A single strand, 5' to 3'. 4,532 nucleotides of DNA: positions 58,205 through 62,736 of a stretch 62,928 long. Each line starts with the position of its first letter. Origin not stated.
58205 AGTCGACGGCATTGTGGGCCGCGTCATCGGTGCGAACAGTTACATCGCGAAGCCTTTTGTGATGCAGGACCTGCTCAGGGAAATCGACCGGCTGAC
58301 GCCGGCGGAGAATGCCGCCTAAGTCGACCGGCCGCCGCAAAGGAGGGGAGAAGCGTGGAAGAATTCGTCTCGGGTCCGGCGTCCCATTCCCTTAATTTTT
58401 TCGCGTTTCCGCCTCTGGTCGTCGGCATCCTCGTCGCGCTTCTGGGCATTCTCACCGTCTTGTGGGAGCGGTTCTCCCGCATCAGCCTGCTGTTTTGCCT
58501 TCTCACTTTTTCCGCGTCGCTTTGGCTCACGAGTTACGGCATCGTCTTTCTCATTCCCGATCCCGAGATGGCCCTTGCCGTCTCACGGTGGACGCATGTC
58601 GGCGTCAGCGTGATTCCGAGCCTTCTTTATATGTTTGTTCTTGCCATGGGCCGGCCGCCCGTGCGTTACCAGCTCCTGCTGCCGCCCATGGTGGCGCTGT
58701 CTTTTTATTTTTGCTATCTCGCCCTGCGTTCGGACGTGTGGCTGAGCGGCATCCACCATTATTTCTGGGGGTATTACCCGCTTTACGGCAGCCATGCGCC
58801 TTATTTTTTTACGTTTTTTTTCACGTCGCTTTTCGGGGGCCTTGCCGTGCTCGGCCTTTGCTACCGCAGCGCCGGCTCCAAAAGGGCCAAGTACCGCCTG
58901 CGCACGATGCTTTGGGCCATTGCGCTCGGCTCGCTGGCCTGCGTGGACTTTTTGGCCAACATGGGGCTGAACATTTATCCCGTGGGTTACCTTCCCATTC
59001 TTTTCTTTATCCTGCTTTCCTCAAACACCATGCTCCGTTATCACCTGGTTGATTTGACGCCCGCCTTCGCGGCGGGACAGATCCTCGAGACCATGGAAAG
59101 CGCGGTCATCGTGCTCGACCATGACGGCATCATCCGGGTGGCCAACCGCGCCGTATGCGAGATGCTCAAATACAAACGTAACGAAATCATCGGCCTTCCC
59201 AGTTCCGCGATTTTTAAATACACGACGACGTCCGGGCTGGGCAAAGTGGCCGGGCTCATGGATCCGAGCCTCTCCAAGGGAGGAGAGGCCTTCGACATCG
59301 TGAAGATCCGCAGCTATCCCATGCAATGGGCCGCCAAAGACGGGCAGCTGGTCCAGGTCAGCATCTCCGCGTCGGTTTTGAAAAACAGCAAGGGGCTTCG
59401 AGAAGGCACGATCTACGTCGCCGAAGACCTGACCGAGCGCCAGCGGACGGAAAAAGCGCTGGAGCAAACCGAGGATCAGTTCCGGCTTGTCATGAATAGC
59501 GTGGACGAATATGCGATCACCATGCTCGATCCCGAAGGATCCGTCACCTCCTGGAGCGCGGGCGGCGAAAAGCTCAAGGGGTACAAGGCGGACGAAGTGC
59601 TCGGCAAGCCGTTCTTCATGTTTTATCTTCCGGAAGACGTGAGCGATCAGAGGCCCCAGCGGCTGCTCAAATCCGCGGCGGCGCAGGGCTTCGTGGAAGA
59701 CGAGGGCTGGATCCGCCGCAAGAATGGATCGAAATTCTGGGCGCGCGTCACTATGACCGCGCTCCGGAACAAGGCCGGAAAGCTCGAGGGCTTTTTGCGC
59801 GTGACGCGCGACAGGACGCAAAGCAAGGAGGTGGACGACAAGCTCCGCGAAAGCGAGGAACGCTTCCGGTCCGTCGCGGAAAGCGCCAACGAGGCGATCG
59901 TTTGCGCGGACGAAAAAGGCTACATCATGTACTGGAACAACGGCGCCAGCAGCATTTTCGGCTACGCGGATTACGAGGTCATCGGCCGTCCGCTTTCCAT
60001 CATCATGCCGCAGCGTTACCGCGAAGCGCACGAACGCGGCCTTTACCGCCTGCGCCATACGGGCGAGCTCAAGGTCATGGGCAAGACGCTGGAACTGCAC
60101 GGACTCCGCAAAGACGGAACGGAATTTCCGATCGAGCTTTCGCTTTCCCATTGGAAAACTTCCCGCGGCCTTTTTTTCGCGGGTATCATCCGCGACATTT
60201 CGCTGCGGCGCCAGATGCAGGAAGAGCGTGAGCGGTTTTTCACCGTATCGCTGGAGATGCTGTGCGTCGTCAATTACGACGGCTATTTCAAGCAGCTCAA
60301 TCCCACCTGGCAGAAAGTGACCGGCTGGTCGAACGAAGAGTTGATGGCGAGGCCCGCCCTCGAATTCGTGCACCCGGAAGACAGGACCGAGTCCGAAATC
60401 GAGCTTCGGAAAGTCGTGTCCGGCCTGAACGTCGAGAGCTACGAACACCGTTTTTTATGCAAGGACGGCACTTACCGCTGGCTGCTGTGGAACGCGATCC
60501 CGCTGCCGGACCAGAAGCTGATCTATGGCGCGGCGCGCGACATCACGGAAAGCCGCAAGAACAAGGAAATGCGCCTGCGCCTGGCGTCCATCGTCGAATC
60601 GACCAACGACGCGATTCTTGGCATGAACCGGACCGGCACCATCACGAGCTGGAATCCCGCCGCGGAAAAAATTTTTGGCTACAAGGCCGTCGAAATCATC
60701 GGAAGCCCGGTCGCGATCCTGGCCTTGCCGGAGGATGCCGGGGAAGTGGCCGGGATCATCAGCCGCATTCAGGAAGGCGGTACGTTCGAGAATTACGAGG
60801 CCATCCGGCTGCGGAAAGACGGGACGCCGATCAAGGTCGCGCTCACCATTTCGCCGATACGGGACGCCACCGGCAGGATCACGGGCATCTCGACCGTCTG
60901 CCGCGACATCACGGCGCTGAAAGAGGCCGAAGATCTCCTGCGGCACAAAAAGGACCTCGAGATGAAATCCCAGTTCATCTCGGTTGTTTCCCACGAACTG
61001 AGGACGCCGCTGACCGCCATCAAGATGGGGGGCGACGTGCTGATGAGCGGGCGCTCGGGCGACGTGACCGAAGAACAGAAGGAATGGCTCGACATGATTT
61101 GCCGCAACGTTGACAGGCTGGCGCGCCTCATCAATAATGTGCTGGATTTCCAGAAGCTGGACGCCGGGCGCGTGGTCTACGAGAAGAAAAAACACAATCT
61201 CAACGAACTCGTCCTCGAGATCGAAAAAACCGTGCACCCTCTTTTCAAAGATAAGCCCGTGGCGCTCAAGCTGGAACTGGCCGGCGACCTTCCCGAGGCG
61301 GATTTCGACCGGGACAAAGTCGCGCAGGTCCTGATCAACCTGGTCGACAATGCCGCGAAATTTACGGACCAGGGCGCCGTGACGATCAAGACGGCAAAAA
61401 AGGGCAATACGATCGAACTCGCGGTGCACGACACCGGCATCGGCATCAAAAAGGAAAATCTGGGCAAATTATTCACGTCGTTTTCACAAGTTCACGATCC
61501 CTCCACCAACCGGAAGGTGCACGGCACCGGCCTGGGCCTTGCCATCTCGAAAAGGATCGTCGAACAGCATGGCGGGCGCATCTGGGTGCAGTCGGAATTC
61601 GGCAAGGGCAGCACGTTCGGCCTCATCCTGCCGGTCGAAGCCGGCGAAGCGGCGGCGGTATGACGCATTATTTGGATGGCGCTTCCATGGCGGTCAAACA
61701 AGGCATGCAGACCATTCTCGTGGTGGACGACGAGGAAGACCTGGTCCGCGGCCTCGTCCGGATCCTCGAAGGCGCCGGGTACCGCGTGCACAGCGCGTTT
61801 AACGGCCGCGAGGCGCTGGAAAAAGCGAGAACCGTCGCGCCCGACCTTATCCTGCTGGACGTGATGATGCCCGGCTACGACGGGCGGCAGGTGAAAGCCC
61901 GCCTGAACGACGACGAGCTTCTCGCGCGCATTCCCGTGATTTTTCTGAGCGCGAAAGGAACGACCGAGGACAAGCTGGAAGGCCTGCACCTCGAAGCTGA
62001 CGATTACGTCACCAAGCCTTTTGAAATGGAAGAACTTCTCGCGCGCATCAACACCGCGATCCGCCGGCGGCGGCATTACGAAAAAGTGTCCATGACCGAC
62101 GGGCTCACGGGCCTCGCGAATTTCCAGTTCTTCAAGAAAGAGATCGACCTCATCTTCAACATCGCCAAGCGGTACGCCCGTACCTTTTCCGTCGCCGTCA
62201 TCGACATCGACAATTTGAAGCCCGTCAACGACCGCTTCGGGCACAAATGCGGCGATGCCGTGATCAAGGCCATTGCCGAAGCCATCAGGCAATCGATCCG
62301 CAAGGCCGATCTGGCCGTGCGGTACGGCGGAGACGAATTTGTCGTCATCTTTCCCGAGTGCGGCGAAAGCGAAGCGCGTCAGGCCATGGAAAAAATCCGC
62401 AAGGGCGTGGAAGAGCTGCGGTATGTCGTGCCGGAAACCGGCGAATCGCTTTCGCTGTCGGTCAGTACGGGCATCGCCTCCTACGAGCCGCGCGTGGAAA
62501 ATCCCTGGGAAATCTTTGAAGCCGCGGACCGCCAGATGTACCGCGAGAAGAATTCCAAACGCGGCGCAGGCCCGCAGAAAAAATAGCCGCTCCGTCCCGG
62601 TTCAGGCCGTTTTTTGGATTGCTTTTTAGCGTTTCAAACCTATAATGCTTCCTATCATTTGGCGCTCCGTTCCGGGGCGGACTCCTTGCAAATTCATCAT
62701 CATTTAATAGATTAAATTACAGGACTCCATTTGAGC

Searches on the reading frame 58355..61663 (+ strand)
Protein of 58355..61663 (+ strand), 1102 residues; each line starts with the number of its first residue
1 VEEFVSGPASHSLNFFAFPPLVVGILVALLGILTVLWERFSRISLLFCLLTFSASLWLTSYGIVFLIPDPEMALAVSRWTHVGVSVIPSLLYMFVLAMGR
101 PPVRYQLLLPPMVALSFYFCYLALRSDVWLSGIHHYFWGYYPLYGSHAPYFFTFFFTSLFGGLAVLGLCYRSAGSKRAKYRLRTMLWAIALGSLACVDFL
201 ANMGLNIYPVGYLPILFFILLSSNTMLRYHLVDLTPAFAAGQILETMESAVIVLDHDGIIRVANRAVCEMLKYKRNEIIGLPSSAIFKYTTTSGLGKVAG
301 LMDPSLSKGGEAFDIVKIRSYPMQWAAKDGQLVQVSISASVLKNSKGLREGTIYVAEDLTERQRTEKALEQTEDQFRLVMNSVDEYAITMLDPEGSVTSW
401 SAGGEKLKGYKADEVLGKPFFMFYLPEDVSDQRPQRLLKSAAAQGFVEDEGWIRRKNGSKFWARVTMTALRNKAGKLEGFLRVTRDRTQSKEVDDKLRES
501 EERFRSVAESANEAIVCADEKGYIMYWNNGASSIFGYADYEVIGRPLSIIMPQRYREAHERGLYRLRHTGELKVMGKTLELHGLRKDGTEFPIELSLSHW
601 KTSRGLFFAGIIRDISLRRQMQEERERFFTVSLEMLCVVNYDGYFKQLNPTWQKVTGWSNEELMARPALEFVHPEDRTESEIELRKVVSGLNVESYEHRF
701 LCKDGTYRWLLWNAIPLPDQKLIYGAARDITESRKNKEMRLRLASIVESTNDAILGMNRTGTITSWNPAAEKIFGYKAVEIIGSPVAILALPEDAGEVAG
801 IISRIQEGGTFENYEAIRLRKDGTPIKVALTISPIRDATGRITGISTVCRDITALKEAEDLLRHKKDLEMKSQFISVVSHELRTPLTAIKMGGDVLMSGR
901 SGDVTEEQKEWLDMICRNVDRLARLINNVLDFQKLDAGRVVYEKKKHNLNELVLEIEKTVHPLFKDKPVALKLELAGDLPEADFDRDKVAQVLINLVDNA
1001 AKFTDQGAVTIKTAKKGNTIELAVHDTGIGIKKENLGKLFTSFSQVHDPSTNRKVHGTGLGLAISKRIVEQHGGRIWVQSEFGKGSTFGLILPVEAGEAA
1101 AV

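Call 51: search_protein_families(library=pfam, proteins=[window:58355-61663:+], max_evalue=0.0001)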
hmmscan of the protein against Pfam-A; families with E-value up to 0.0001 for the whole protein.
window:58355-61663:+ (1102 aa): 12 families
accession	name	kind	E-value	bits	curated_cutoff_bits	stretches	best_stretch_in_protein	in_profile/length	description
PF00989.32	PAS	-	2.8e-71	237.1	22.6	5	742-852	2-113/113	PAS fold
PF13426.13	PAS_9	-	8.9e-69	228.7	27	5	752-854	2-103/103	PAS domain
PF08448.16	PAS_4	-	1.3e-58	196.4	23.1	5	747-856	1-109/110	PAS fold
PF08447.18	PAS_3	-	3.8e-39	133.3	25.6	3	648-720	4-78/89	PAS fold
PF13188.13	PAS_8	-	2.7e-29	100.5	21.8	2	502-558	1-54/65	PAS domain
PF02518.31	HATPase_c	-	4.7e-29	101.5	26.4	1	985-1095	2-110/111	Histidine kinase-, DNA gyrase B-, and HSP90-like ATPase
PF00512.31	HisKA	-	2.1e-19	69.8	26.9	1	870-938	1-66/66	His Kinase A (phospho-acceptor) domain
PF24820.1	Diguanyl_cycl_sensor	-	3.5e-14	53.1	28.1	1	510-613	4-108/109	Diguanylate cyclase-like sensor domain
PF16927.11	HisKA_7TM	-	4e-10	40.4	28.6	1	22-236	4-224/224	N-terminal 7TM region of histidine kinase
PF13596.12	PAS_10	-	6e-09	36.9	22.1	0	746-853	4-106/106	PAS domain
PF12860.13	PAS_7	-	1.1e-08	35.7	27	0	244-297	1-55/115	PAS fold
PF08670.17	MEKHLA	-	9.5e-07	29.2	23.7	0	767-846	55-135/143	MEKHLA domain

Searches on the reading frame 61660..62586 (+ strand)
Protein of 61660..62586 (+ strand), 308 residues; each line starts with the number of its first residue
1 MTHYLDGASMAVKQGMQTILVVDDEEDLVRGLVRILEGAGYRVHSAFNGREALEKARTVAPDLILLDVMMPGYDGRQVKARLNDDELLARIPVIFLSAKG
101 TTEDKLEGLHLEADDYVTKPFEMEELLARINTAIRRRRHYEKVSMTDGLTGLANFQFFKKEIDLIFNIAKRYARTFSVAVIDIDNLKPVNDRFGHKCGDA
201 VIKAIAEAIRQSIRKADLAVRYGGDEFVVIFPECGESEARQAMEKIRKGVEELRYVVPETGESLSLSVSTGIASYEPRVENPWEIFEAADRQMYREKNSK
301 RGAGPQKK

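Call 51: search_protein_families(library=pfam, proteins=[window:61660-62586:+], max_evalue=0.0001)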
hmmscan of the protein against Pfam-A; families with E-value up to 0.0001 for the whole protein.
window:61660-62586:+ (308 aa): 2 families
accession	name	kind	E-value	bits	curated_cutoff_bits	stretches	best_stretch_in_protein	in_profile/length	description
PF00990.26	GGDEF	-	4e-43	147.4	23.8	1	145-301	2-159/161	Diguanylate cyclase, GGDEF domain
PF00072.30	Response_reg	-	9.7e-29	100.2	30.2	1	19-131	1-111/111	Response regulator receiver domain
